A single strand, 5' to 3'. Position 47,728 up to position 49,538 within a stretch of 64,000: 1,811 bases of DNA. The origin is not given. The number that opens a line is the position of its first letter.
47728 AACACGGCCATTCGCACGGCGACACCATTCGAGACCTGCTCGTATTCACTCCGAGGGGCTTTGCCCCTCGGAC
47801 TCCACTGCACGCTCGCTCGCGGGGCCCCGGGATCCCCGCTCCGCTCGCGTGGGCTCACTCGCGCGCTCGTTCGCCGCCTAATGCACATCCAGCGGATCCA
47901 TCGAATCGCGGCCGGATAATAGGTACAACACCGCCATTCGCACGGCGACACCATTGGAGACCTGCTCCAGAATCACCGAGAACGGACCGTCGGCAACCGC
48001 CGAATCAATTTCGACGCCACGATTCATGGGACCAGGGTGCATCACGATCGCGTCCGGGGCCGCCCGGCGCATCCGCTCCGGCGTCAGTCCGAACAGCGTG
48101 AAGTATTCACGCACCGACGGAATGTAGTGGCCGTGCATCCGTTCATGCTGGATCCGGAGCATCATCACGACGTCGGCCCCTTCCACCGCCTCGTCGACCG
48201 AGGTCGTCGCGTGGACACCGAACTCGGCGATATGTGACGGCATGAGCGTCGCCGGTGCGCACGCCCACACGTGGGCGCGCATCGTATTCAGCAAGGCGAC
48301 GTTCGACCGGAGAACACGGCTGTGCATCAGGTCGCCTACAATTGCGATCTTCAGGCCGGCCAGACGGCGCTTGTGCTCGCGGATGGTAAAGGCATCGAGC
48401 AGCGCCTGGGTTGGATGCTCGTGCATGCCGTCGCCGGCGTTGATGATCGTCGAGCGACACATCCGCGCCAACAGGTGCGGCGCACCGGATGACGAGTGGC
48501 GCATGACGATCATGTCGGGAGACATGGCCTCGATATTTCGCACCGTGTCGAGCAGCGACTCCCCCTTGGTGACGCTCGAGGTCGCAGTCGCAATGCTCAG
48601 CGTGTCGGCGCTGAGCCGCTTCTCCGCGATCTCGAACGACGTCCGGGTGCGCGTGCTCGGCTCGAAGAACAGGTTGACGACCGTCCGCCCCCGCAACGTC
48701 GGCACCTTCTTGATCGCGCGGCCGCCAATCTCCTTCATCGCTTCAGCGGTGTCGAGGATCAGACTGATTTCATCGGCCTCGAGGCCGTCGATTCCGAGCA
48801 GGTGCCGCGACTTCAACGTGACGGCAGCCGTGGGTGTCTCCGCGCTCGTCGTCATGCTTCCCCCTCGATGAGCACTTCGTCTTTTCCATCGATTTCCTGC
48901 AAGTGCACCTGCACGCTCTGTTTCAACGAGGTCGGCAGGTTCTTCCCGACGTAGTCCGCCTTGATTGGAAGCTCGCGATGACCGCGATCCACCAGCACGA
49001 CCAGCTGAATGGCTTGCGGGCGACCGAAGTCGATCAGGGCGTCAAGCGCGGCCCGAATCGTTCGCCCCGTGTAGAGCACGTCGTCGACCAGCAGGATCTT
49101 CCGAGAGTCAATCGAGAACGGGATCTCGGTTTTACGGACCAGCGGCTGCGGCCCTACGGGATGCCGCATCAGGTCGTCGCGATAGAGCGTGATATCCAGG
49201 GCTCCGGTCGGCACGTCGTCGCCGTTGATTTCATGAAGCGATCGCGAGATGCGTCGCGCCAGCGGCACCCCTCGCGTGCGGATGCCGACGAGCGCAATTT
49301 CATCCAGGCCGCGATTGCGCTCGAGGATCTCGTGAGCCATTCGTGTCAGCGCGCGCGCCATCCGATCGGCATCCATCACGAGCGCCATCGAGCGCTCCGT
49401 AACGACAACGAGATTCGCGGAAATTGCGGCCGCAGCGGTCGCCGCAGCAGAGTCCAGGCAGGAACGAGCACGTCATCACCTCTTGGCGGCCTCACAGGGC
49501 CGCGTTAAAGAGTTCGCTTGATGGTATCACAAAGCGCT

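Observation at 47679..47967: Duplicated pyrB 3' end with seven differences, all synonymous, flanking a REP-like element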

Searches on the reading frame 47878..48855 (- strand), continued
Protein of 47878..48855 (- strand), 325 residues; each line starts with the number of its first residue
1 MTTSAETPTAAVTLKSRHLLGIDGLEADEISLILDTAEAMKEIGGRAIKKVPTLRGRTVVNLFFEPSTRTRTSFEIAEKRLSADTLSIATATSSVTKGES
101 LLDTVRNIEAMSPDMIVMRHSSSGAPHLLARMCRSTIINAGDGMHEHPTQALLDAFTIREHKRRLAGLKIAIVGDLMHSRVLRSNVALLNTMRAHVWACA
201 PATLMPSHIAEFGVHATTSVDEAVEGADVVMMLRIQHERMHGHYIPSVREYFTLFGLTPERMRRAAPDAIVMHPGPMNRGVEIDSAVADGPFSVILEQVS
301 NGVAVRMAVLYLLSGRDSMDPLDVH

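Call 31: find_encoding_contigs(protein=P0005, flank=3000, max_places=10)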
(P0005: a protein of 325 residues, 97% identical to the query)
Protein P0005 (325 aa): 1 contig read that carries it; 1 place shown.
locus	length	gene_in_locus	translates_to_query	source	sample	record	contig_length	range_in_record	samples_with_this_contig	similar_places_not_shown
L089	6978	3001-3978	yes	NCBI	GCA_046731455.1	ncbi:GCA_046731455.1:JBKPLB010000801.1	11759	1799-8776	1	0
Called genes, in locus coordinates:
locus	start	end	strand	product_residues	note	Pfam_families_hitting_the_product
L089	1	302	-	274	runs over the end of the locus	PF00175:NAD_binding_1, PF10418:DHODB_Fe-S_bind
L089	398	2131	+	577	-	PF01663:Phosphodiest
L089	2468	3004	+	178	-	PF00156:Pribosyltran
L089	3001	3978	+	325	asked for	PF02729:OTCace_N, PF00185:OTCace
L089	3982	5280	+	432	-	PF01979:Amidohydro_1, PF12890:DHOase, PF07969:Amidohydro_3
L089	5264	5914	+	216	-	PF00156:Pribosyltran (weak)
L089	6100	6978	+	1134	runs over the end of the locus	PF03160:Calx-beta (weak), PF07705:CARDB, PF16116:DUF4832 (faint), PF10633:NPCBM_assoc (faint), PF07705:CARDB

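Call 32: find_encoding_contigs(protein=P0003, flank=3000, max_places=10)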
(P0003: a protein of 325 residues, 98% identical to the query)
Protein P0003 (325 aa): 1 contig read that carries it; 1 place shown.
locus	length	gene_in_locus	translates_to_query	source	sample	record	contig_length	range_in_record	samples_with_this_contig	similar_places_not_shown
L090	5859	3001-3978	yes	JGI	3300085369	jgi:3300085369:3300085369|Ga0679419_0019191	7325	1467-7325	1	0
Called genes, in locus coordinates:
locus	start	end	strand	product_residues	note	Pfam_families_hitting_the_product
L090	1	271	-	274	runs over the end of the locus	PF00175:NAD_binding_1, PF10418:DHODB_Fe-S_bind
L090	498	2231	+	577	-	PF01663:Phosphodiest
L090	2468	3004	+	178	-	PF00156:Pribosyltran, PF14681:UPRTase (weak)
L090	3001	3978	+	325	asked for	PF02729:OTCace_N, PF00185:OTCace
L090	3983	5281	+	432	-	PF01979:Amidohydro_1, PF12890:DHOase, PF07969:Amidohydro_3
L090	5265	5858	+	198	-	?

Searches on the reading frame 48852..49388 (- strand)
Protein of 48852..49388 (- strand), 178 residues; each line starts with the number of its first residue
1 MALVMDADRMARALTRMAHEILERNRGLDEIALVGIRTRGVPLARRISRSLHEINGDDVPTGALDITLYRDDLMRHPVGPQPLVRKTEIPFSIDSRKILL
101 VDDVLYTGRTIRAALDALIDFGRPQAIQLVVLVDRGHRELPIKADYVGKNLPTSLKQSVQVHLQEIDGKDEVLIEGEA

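Call 51: find_encoding_contigs(protein=window:48852-49388:-, flank=4000, max_places=10)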
Protein window:48852-49388:- (178 aa): no gene with exactly this product is on record in the collection.
